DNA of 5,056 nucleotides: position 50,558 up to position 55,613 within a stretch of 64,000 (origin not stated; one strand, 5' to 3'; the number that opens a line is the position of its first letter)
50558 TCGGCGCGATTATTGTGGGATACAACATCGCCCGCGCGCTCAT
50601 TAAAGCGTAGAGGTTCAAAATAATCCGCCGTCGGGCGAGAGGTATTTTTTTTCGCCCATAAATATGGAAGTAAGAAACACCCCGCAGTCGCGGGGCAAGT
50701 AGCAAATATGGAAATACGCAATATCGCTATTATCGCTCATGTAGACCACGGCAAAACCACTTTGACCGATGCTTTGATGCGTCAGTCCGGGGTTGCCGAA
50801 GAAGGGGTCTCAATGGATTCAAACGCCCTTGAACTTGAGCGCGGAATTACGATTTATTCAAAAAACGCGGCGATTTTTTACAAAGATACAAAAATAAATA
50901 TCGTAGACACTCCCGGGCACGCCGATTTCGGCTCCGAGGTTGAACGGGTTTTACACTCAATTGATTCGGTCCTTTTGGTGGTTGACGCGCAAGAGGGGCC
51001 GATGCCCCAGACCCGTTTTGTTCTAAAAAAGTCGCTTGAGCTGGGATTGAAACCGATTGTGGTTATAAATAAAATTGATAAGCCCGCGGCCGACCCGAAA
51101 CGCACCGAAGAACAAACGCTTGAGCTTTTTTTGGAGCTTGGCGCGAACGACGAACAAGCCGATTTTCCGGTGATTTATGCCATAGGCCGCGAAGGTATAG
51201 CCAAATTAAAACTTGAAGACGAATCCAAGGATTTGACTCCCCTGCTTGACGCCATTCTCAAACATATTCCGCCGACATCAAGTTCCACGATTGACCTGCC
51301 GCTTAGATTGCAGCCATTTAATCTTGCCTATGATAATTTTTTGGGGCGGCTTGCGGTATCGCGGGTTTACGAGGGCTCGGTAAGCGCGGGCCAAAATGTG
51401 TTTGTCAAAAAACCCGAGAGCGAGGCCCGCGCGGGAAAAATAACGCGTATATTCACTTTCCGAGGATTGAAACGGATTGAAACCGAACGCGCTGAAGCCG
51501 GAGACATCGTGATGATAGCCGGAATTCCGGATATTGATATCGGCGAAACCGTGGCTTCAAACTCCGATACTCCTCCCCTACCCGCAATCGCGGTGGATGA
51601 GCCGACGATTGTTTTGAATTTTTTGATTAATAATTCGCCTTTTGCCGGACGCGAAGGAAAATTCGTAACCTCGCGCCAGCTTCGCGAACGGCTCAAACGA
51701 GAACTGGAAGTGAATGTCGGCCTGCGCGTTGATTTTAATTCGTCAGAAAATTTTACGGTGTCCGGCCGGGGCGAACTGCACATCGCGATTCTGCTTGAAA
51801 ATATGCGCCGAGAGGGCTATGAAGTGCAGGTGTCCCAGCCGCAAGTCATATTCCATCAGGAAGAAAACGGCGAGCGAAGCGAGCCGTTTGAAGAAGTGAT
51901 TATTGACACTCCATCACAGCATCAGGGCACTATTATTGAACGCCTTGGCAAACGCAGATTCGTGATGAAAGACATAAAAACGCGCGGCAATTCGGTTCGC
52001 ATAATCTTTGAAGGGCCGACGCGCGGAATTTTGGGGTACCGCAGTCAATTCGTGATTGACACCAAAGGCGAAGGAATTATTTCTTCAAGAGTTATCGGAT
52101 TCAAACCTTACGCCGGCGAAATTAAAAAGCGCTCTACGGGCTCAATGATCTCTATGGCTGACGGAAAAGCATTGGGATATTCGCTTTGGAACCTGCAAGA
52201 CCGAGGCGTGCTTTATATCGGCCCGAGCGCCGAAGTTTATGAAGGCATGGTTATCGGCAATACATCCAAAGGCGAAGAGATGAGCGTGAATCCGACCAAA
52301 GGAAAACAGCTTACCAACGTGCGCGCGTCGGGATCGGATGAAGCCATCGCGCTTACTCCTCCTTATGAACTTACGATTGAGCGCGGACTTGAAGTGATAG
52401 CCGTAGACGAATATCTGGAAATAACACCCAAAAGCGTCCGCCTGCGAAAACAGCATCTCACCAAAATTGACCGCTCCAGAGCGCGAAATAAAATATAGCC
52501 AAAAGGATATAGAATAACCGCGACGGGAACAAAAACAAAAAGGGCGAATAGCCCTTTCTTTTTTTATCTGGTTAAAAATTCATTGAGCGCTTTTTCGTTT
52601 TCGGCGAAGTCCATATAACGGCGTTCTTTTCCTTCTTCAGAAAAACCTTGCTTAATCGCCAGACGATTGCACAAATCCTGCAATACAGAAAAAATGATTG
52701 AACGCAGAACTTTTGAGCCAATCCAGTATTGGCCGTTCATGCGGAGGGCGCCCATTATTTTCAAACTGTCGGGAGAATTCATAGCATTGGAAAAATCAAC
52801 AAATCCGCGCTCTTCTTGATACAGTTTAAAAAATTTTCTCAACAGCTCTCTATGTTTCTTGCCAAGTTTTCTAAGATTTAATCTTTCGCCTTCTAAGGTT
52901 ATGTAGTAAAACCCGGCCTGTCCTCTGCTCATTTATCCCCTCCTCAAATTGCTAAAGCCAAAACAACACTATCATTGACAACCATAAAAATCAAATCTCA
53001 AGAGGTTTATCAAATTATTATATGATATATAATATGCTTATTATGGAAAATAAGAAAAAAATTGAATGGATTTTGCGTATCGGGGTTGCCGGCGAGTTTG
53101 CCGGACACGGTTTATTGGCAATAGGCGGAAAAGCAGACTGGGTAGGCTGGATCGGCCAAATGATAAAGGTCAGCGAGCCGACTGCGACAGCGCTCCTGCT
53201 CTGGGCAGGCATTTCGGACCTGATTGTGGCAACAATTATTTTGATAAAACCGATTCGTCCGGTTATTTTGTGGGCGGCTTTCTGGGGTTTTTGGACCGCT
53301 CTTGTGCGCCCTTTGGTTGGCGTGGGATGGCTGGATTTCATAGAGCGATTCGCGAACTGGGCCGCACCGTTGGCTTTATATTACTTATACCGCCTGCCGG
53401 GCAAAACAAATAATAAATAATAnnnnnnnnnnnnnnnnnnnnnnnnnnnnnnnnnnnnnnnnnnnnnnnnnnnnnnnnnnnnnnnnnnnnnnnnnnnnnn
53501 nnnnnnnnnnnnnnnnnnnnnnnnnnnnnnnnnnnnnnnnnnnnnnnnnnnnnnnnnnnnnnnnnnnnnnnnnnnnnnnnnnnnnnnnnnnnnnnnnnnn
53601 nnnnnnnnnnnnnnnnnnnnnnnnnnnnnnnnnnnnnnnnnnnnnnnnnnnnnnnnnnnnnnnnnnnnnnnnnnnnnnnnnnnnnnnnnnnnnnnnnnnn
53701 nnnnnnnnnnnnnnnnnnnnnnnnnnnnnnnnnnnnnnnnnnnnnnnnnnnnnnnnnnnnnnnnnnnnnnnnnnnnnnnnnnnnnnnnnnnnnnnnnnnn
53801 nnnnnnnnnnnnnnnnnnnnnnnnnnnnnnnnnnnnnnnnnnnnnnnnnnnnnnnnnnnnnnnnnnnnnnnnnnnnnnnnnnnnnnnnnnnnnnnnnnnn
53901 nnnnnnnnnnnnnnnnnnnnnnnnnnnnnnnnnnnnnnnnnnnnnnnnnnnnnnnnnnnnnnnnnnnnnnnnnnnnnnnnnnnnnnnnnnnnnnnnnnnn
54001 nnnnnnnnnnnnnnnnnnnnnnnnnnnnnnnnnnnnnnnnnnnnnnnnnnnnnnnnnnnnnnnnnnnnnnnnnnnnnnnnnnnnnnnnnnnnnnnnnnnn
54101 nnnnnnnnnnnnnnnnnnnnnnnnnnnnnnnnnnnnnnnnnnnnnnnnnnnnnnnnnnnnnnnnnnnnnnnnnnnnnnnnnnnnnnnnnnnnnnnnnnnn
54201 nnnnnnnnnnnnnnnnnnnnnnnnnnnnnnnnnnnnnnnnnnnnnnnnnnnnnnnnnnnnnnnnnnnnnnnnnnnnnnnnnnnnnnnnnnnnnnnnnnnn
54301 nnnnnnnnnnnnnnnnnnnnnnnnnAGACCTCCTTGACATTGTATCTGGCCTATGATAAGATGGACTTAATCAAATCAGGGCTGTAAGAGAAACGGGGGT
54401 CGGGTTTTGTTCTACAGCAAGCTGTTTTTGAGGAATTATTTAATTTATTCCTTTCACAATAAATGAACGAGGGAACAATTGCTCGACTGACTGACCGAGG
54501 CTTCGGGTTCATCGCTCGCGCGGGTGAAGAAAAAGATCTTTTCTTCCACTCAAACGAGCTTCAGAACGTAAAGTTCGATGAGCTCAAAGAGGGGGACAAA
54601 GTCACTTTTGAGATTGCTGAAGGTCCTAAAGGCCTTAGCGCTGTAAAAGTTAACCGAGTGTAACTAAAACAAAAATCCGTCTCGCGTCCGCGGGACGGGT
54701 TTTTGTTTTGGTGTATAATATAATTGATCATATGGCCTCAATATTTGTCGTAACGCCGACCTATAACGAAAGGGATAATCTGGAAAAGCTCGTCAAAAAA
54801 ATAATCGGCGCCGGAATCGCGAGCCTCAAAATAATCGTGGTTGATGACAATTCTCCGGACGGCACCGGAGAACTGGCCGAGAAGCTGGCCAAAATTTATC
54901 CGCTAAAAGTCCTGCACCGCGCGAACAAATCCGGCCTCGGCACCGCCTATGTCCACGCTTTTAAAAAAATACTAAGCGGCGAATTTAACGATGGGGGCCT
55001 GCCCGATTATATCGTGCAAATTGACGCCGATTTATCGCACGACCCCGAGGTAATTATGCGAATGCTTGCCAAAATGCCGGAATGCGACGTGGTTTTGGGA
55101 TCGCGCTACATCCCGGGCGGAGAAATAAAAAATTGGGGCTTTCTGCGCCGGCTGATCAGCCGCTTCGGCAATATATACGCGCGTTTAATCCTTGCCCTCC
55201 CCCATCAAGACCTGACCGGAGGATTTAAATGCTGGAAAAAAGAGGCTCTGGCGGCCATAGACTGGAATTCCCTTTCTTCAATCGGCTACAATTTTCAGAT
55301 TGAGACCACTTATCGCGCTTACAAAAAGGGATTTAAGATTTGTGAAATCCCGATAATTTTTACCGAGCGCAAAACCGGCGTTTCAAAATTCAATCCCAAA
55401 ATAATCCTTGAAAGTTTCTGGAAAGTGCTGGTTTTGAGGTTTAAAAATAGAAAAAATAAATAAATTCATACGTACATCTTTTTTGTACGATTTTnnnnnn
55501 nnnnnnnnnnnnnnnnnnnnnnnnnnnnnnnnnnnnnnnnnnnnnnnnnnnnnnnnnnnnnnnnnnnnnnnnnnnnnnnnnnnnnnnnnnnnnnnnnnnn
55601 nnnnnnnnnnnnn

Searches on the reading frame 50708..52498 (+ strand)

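Call 88: search_protein_families(library=pfam, proteins=[window:50708-52498:+], max_evalue=0.00001)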
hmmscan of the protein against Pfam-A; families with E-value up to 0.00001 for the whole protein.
window:50708-52498:+ (596 aa): 6 families
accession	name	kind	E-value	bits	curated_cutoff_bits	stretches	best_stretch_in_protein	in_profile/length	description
PF00009.33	GTP_EFTU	-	3.1e-52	177.4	26.5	1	2-189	2-188/188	Elongation factor Tu GTP binding domain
PF21018.2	BipA_C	-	1.1e-40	138.2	23.8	1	477-585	1-109/110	TypA/BipA C-terminal domain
PF00679.30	EFG_C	-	8.7e-17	61.4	27.9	1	392-475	4-88/89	Elongation factor G C-terminus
PF03144.31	GTP_EFTU_D2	-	1.7e-11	44.8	30.3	1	213-282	1-72/73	Elongation factor Tu domain 2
PF22042.2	EF-G_D2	-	1.3e-08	35.3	27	1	204-283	7-82/84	Elongation factor G domain 2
PF01926.29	MMR_HSR1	-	7.2e-07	29.8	21.9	1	6-122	2-113/113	50S ribosome-binding GTPase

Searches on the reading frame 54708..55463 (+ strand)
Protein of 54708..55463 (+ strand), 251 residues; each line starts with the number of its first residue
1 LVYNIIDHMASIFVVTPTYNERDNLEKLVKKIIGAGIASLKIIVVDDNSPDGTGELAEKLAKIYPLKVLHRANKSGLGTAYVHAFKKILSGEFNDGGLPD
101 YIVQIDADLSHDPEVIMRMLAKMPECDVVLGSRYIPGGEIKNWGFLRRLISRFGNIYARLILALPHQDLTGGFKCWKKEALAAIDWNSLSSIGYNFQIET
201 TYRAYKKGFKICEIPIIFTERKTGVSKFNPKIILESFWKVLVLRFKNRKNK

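Call 89: search_protein_families(library=pfam, proteins=[window:54708-55463:+], max_evalue=0.00001)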
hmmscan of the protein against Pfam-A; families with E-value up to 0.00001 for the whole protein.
window:54708-55463:+ (251 aa): 2 families
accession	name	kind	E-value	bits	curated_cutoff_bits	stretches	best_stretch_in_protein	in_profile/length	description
PF00535.33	Glycos_transf_2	-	8.4e-27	94.6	23.3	1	14-181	2-164/168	Glycosyl transferase family 2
PF13641.12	Glyco_tranf_2_3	-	5.8e-07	30.2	27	1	12-221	3-211/230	Glycosyltransferase like family 2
